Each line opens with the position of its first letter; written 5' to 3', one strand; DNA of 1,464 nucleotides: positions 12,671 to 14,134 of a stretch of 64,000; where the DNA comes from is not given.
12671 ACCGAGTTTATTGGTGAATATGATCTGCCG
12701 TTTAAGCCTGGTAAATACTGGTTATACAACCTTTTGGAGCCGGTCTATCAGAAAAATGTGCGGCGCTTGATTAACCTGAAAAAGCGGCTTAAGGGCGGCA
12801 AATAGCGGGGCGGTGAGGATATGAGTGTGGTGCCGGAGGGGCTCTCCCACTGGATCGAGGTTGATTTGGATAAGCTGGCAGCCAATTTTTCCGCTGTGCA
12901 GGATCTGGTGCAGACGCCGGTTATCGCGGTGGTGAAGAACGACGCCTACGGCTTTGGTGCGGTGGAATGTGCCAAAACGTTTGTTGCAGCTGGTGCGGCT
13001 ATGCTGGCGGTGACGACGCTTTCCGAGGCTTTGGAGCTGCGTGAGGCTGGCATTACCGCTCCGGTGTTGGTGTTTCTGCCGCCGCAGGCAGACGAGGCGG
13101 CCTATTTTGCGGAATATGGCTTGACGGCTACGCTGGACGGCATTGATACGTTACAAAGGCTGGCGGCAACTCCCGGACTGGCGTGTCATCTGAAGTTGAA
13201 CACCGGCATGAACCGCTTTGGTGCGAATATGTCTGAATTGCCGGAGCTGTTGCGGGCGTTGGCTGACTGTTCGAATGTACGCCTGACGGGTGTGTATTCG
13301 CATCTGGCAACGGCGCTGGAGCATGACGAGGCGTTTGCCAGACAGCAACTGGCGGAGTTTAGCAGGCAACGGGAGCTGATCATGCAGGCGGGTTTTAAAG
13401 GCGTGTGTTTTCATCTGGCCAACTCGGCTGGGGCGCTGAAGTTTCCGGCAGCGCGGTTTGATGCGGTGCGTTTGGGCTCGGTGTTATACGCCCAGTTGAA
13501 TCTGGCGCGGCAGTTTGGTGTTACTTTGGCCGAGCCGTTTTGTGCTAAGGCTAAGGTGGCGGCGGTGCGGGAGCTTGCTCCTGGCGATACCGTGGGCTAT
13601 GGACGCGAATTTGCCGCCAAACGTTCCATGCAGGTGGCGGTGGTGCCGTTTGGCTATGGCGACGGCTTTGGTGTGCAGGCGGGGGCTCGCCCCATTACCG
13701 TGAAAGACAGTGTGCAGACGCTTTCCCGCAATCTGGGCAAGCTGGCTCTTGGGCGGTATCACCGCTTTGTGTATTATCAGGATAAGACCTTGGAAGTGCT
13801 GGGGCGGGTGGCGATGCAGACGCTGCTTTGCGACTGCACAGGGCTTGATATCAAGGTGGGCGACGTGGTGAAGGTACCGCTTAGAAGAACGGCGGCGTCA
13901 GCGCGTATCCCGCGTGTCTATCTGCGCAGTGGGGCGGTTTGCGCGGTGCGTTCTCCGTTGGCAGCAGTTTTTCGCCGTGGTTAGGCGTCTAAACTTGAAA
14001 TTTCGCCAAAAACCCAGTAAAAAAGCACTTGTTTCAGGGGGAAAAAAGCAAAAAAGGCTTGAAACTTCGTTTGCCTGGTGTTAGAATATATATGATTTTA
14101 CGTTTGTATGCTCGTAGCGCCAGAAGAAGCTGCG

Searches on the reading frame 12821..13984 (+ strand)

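Call 51: search_protein_families(library=pfam, proteins=[window:12821-13984:+], max_evalue=0.00001)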
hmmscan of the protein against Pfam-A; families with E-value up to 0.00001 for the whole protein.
window:12821-13984:+ (387 aa): 2 families
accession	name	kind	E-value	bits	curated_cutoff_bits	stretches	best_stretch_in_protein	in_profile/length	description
PF01168.26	Ala_racemase_N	-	2.2e-59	201.3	24.1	1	14-223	1-216/220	Alanine racemase, N-terminal domain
PF00842.27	Ala_racemase_C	-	3.7e-17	62.5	25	1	243-352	5-91/127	Alanine racemase, C-terminal domain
